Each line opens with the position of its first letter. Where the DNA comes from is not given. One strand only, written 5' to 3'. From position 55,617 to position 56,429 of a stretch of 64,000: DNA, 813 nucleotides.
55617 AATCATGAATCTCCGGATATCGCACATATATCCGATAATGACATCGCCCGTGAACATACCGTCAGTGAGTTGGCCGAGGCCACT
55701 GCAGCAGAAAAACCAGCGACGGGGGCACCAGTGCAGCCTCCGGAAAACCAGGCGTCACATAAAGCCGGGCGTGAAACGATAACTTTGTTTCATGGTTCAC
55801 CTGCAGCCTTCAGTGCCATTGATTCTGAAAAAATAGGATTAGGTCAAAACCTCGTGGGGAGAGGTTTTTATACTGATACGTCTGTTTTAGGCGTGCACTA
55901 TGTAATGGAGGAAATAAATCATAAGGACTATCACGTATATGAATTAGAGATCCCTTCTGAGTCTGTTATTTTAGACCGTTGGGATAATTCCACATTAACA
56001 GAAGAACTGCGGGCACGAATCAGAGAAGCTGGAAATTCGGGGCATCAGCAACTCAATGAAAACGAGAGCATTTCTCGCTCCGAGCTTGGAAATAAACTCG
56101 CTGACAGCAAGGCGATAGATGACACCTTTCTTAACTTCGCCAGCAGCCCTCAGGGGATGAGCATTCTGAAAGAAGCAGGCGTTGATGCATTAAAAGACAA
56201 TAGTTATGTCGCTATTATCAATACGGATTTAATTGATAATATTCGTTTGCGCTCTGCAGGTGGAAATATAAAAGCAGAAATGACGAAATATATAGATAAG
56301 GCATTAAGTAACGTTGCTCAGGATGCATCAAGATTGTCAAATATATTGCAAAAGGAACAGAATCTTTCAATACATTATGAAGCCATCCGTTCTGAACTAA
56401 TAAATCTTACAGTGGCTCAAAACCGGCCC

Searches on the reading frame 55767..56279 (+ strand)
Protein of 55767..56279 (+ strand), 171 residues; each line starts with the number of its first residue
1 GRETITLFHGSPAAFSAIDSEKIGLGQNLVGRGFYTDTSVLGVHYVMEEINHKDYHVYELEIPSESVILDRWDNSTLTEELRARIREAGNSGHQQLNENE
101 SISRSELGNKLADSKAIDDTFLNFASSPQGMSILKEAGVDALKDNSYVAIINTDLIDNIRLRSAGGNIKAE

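Call 30: find_homologous_proteins(query=A3, max_evalue=10)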
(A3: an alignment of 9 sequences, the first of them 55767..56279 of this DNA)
Query A3 (9 sequences) (171 aa, profile of the alignment): 5 proteins with E <= 10 among 6678 candidates.
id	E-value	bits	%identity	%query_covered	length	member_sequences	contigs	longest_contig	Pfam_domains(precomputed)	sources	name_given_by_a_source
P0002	4.4e-74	266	64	99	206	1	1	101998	-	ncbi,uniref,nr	ncbi:hypothetical protein C5E18_24270 (plasmid) [Pectobacterium parmentieri]|uniref:hypothetical pro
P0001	2.0e-48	182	78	73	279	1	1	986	-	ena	-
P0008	8.4e-25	105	100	44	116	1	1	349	-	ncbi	ncbi:hypothetical protein ACVGWT_06705, partial [Enterobacter hormaechei]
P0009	8.9e-10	57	100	24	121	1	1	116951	-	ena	-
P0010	1.7e+0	26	53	19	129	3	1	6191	PF13151.13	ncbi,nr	ncbi:MAG: DUF3990 domain-containing protein, partial [Clostridiales bacterium]|nr:DUF3990 domain-con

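Call 31: search_solved_structures(query=A3, max_evalue=10, show_alignments=5)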
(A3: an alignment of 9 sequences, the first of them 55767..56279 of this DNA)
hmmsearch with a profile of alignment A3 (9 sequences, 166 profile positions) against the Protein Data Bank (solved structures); distinct sequences matched with E-value up to 10: 5.
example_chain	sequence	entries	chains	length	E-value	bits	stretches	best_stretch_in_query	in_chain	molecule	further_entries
2lem_A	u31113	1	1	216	1.8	11.5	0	76-116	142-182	Apolipoprotein A-I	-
3g67_A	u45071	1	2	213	5.1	10.1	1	64-134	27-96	Methyl-accepting chemotaxis protein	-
6flq_F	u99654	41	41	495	7.8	9.5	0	79-144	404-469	Transcription termination/antitermination protein NusA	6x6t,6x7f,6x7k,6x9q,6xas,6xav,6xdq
5ms0_M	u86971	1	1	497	7.8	9.5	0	79-144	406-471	Transcription termination/antitermination protein NusA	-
8pil_F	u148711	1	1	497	7.8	9.5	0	79-144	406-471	Transcription termination/antitermination protein NusA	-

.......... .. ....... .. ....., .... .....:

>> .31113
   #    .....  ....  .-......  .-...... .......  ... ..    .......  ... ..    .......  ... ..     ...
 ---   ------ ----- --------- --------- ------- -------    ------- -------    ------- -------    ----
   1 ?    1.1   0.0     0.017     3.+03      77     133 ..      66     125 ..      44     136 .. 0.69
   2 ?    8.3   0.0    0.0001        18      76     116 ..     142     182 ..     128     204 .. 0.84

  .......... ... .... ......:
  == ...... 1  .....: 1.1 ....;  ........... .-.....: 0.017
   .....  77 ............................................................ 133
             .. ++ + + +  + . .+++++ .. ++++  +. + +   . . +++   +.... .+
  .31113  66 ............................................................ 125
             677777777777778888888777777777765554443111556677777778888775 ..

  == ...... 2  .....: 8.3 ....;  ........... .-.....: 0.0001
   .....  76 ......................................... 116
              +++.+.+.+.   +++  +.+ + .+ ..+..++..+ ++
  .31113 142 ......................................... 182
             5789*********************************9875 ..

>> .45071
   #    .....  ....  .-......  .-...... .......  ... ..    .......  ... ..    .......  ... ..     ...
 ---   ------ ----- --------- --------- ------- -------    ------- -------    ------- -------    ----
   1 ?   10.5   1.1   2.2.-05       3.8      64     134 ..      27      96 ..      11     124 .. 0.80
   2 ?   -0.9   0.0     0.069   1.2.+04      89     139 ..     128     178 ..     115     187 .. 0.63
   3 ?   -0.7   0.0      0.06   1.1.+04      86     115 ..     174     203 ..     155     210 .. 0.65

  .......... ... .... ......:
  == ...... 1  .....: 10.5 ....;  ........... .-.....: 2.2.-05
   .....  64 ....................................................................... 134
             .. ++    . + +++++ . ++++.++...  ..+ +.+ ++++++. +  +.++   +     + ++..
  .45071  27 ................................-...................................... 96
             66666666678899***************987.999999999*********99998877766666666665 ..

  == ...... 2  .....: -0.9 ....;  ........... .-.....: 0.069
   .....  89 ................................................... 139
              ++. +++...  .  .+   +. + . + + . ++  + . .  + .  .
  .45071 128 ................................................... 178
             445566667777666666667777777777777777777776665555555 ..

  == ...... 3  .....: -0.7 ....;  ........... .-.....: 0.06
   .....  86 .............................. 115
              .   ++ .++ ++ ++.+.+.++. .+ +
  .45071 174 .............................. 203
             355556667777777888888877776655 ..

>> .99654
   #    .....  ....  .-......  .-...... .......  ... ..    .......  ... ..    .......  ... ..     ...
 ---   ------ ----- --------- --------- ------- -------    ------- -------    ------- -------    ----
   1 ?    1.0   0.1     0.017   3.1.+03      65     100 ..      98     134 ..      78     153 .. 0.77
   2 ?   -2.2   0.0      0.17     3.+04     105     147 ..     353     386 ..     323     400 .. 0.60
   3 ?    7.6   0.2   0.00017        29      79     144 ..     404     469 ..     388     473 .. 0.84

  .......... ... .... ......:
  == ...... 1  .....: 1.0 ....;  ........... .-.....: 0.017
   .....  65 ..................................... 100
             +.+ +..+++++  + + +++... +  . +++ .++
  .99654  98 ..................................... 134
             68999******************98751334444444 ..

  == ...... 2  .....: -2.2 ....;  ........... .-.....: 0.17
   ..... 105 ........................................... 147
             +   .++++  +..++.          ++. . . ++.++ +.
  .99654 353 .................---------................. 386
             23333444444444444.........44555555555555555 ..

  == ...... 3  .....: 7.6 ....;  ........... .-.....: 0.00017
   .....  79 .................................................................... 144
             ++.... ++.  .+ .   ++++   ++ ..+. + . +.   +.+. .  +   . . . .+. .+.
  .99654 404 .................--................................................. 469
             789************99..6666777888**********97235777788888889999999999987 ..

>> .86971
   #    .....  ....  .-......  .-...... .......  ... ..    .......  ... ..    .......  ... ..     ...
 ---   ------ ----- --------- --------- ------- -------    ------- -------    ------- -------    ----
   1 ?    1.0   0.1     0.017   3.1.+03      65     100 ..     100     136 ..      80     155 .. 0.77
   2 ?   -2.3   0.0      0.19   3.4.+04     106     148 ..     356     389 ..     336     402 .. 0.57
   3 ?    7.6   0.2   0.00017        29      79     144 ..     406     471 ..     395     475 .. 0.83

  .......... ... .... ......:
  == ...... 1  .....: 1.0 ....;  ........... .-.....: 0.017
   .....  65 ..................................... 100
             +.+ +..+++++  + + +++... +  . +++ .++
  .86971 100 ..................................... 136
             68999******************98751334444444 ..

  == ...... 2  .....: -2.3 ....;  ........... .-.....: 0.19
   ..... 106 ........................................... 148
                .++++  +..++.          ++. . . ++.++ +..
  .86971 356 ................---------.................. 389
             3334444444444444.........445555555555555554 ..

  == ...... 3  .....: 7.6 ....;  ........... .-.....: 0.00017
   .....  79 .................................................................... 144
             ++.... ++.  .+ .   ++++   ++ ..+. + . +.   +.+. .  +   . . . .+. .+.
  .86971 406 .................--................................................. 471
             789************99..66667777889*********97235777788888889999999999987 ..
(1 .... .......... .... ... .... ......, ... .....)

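Call 32: search_protein_families(library=pfam, alignment_id=A3, max_evalue=10)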
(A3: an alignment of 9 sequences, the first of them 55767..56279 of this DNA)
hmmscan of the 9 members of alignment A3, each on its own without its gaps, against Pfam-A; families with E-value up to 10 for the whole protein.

A. member 1, window:55767-56279:+ (171 aa): 2 families
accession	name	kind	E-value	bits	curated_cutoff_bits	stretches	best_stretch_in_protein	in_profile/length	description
PF14961.12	BROMI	-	0.053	12.1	25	1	99-139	498-538/681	Broad-minded protein central region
PF16019.10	CSRNP_N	-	0.13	12.6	27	1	51-143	41-134/218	Cysteine/serine-rich nuclear protein N-terminus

B. families by the number of members that match (of 9 scanned): 6 families
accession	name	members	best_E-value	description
PF13151.12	DUF3990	7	0.0032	Protein of unknown function (DUF3990)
PF18760.7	ART-PolyVal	6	0.015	ADP-Ribosyltransferase in polyvalent proteins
PF14961.12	BROMI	1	0.053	Broad-minded protein central region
PF11533.15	AtzH-like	1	0.11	AtzH-like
PF16019.10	CSRNP_N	1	0.13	Cysteine/serine-rich nuclear protein N-terminus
PF21583.2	Fiber_head_BAdV-4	1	0.16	BAdV-4, Fiber, head domain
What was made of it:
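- On ART-PolyVal (PF18760): 6 of 9 members give sub-threshold hits, best E 0.015 (call 32).
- On PARP / diphtheria-toxin H-Y-E ARTs: No PARP or toxin family hit in Pfam at E<=10 (call 32).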

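Call 44: find_homologous_proteins(query=P0010, max_evalue=0.001)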
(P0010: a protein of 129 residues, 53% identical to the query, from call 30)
Query P0010 (129 aa): 182 proteins with E <= 0.001 among 185 candidates; the best 120 are listed.
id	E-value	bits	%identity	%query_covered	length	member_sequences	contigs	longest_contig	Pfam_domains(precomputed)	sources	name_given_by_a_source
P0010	9.3e-82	289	100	100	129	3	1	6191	PF13151.13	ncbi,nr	ncbi:MAG: DUF3990 domain-containing protein, partial [Clostridiales bacterium]|nr:DUF3990 domain-con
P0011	2.1e-49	185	63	100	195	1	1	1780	PF13151.13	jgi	jgi:hypothetical protein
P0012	2.2e-45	172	60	100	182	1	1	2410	PF13151.13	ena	-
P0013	6.7e-44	167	59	99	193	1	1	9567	PF13151.13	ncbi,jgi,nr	ncbi:MAG: DUF3990 domain-containing protein [Oscillospiraceae bacterium]|jgi:hypothetical protein|nr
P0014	1.5e-43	166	58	100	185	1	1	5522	PF13151.13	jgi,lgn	jgi:hypothetical protein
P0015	2.8e-43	165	59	100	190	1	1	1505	PF13151.13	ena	-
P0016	1.7e-40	156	55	100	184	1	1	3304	PF13151.13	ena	-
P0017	2.7e-40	155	59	97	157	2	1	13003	PF13151.13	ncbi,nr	ncbi:MAG: DUF3990 domain-containing protein [Propionibacteriaceae bacterium]|nr:DUF3990 domain-conta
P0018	3.5e-39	152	53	100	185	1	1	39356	PF13151.13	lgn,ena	-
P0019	8.4e-39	150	52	99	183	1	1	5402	PF13151.13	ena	-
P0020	3.8e-38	148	57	97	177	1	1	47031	PF13151.13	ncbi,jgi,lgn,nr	ncbi:MAG: DUF3990 domain-containing protein [Clostridiales bacterium]|jgi:hypothetical protein|nr:DU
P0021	1.3e-37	147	56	98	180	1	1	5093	PF13151.13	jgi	jgi:hypothetical protein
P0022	3.2e-37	145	53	100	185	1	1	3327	PF13151.13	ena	-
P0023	4.6e-37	145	55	94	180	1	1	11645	PF13151.13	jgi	jgi:hypothetical protein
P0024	2.4e-35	139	51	98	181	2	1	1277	PF13151.13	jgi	jgi:hypothetical protein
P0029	2.0e-34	136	48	100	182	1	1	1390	PF13151.13,PF18760.8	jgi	-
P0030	2.5e-34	136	49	98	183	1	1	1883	PF13151.13,PF18760.8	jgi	-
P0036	2.5e-33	133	48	98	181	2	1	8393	PF13151.13,PF18760.8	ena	-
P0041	5.4e-33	132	48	96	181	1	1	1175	PF13151.13,PF18760.8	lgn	-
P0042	3.2e-32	129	48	98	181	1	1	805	PF13151.13,PF18760.8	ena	-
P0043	3.9e-32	129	48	97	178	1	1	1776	PF13151.13,PF18760.8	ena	-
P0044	4.0e-32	129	50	96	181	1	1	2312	PF13151.13,PF18760.8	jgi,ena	-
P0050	1.2e-31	127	48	96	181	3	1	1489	PF13151.13,PF18760.8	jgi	-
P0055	3.9e-31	126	47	98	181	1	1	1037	PF13151.13,PF18760.8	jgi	jgi:hypothetical protein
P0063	2.8e-29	120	48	98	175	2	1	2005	PF13151.13,PF18760.8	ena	-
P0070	1.1e-28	118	46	96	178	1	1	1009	PF13151.13,PF18760.8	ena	-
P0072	3.6e-28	116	48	99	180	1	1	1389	PF13151.13,PF18760.8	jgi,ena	-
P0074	5.0e-28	116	45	96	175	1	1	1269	PF13151.13,PF18760.8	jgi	jgi:hypothetical protein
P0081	1.6e-27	114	45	98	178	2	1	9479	PF13151.13,PF18760.8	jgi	-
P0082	1.7e-27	114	46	98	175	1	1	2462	PF13151.13,PF18760.8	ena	-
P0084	2.4e-27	113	47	96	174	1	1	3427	PF13151.13,PF18760.8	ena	-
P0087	2.6e-27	113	47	96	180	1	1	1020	PF13151.13,PF18760.8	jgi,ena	-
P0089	4.2e-27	113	47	98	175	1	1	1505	PF13151.13,PF18760.8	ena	-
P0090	7.3e-27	112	45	95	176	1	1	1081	PF13151.13,PF18760.8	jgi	jgi:hypothetical protein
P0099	2.0e-26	110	44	96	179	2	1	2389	PF13151.13,PF18760.8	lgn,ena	-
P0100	2.1e-26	110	46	96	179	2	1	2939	PF13151.13,PF18760.8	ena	-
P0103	2.9e-26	110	45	96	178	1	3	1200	PF13151.13,PF18760.8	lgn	-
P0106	3.6e-26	110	44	98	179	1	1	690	PF13151.13,PF18760.8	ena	-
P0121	1.2e-25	108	44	96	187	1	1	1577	PF13151.13,PF18760.8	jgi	jgi:hypothetical protein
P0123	1.6e-25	108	46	99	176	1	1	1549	PF13151.13,PF18760.8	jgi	jgi:hypothetical protein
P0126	2.5e-25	107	45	96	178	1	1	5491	PF13151.13,PF18760.8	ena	-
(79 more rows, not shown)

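Call 48: search_solved_structures(query=A5, max_evalue=10, show_alignments=3)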
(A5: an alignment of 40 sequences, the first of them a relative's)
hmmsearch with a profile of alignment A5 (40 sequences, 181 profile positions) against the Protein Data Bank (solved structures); distinct sequences matched with E-value up to 10: 7.
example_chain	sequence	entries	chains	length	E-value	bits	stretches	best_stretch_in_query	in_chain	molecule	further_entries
6gwc_C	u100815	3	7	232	0.071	16.1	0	123-155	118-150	iE5 ALPHAREP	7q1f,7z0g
1spv_A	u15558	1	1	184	0.13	15.2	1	119-165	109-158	putative polyprotein/phosphatase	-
5cb3_A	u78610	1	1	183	0.14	15.1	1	119-165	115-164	O-acetyl-ADP-ribose deacetylase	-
5cb5_R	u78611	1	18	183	0.14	15.1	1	119-165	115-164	O-acetyl-ADP-ribose deacetylase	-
5cms_R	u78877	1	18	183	1.1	12.2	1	119-165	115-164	O-acetyl-ADP-ribose deacetylase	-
6urg_F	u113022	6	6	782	1.2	12.1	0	61-106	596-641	Cleavage and polyadenylation specificity factor subunit 2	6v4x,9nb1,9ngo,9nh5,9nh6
2b1x_B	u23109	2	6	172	1.5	11.8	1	63-130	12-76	naphthalene dioxygenase small subunit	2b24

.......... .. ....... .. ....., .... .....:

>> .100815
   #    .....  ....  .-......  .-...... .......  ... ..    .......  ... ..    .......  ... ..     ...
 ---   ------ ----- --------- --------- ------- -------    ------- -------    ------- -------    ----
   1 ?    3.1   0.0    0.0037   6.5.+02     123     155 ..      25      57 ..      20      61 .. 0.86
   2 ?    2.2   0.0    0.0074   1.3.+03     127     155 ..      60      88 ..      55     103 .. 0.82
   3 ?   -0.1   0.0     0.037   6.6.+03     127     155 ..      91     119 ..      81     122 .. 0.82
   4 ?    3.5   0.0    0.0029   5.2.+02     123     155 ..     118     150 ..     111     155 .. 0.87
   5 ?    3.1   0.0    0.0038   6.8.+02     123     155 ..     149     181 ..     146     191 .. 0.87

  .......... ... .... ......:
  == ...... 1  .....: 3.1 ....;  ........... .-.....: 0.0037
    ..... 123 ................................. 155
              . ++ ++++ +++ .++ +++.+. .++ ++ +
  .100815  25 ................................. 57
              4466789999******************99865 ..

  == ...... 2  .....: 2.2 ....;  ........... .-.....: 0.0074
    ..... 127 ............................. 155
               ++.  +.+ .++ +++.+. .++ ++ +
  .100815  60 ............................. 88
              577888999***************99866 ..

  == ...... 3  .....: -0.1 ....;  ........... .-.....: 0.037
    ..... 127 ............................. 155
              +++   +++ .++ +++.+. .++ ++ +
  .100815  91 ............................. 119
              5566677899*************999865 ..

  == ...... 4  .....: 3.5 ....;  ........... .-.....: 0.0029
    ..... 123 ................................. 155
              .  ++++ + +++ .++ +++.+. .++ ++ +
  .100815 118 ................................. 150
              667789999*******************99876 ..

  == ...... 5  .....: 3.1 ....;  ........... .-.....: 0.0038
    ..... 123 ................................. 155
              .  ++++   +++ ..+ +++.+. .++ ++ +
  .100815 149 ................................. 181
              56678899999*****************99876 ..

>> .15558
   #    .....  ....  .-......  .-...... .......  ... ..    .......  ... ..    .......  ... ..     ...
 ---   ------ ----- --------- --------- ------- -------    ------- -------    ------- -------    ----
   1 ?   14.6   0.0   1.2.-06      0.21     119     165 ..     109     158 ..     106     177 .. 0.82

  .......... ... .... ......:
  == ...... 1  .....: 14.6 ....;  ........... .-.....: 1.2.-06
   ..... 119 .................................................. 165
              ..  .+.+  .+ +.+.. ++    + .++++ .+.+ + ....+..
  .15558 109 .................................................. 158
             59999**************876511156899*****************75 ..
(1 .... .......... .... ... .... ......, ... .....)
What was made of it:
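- Tried and rejected: The DUF3990 profile gave only a weak, probably chance, macro-domain match (call 48).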

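Call 80: find_related_loci(query=A3, collection=genome_contigs, flank=6000)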
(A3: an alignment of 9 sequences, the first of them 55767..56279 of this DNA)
Query A3 (171 aa) in genome_contigs; peptide patterns used: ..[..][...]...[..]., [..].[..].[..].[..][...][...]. (x = any residue, [..] = any of these).
36 stretches matched a pattern; 2 encode a relative of the query (tblastn E <= 1e-3); 2 distinct loci.
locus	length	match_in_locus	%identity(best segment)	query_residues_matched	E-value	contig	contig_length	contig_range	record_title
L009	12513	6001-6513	94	1-171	2e-110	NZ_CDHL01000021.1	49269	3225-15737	Citrobacter pasteurii strain CIP 55.13, whole genome shotgun sequence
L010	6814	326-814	35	6-171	4e-29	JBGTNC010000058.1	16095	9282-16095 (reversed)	MAG: Alphaproteobacteria bacterium isolate JTS-RE379 k141_1655496, whole genome shotgun sequence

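Call 81: find_related_loci(query=A3, collection=metagenome_contigs, flank=6000)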
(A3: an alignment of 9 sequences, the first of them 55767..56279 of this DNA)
Query A3 (171 aa) in metagenome_contigs; peptide patterns used: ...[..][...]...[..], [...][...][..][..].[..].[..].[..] (x = any residue, [..] = any of these).
128 stretches matched a pattern; 5 encode a relative of the query (tblastn E <= 1e-3); 5 distinct loci.
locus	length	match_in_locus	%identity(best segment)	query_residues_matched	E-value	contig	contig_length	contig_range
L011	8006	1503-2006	70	3-170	7e-83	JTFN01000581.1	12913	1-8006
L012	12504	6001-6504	70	3-170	6e-83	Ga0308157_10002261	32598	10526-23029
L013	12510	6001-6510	66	2-171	4e-76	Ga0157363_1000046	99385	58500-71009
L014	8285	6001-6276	26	3-104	2e-6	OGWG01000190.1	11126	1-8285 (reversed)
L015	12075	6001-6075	60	3-27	3e-5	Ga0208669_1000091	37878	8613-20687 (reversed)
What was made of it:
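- It is also present in a Citrobacter pasteurii draft genome (call 80) and in metagenomes (call 81).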

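Call 85: search_protein_families(library=pfam, proteins=[L014:5947-6528:+, L015:4297-7545:+], max_evalue=0.1)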
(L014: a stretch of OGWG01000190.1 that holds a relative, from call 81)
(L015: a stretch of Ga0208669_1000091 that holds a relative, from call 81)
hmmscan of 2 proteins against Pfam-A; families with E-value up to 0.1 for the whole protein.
L014:5947-6528:+ (194 aa): 2 families
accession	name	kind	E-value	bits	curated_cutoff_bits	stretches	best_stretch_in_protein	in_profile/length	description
PF18760.7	ART-PolyVal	-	9.4e-10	39.8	31.2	1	21-137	7-114/140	ADP-Ribosyltransferase in polyvalent proteins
PF13151.12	DUF3990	-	0.011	15.9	32.2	1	21-66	1-43/152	Protein of unknown function (DUF3990)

L015:4297-7545:+ (1083 aa): 1 family
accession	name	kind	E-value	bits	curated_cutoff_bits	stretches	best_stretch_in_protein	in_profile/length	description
PF18760.7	ART-PolyVal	-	0.00013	23.2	31.2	1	569-615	5-45/140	ADP-Ribosyltransferase in polyvalent proteins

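Call 86: find_related_loci(query=L014:5947-6528:+, collection=viral_contigs, flank=1500)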
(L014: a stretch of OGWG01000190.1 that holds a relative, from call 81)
Query L014:5947-6528:+ (194 aa) in viral_contigs; peptide patterns used: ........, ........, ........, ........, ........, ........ (x = any residue, [..] = any of these).
11 stretches matched a pattern; 3 encode a relative of the query (tblastn E <= 1e-3); 3 distinct loci.
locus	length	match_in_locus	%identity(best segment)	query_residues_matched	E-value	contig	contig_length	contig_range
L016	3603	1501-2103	66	3-193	2e-84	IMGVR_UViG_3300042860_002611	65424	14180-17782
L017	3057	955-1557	66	3-193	2e-84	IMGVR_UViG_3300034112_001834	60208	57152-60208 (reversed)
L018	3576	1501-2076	59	3-192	2e-71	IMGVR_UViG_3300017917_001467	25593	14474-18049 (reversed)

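Call 87: find_related_loci(query=A3, collection=viral_contigs, flank=3000)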
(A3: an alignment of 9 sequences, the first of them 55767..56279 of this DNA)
Query A3 (171 aa) in viral_contigs; peptide patterns used: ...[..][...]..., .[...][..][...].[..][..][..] (x = any residue, [..] = any of these).
85 stretches matched a pattern, but none encodes a relative of the query by tblastn (E <= 1e-3).
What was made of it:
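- Tried and rejected: The viral-contig scan for the module found nothing (call 87).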

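Call 90: find_related_loci(query=A6, collection=viral_contigs, flank=1200)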
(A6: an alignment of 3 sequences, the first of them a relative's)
Query A6 (194 aa) in viral_contigs; peptide patterns used: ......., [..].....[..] (x = any residue, [..] = any of these).
123 stretches matched a pattern; 3 encode a relative of the query (tblastn E <= 1e-3); 3 distinct loci.
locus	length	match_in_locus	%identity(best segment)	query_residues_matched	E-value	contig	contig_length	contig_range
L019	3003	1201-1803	66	3-193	2e-84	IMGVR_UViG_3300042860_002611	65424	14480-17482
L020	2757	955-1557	66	3-193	1e-84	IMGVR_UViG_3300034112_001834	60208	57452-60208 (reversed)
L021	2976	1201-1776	59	3-192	2e-71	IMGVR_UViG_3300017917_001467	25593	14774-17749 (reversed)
